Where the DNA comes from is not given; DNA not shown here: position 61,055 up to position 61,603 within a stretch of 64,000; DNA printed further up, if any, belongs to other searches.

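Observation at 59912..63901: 1329-aa all-helical protein made of novel ~100-aa modules with an 'LG[IL]xxEF...EL' motif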

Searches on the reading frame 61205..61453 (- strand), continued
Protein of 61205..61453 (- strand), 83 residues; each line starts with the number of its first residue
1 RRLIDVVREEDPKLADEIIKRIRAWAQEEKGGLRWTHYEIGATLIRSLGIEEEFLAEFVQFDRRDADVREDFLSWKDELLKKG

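Call 100: find_encoding_contigs(protein=P0007, flank=10000, max_places=2)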
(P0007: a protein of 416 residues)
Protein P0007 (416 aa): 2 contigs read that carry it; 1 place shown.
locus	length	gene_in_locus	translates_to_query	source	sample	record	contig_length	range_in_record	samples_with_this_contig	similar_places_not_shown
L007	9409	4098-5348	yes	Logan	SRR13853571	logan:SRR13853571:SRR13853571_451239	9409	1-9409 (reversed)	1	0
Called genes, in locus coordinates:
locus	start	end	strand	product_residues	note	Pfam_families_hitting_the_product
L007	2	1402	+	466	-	?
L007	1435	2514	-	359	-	PF01699:Na_Ca_ex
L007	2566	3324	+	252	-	PF04414:tRNA_deacylase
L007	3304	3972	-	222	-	-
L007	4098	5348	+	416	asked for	-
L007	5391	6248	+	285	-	PF00753:Lactamase_B (weak), PF12706:Lactamase_B_2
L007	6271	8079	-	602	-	PF01751:Toprim, PF01131:Topoisom_bac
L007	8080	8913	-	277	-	PF00188:CAP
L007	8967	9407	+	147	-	?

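Call 101: find_encoding_contigs(protein=P0006, flank=10000, max_places=2)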
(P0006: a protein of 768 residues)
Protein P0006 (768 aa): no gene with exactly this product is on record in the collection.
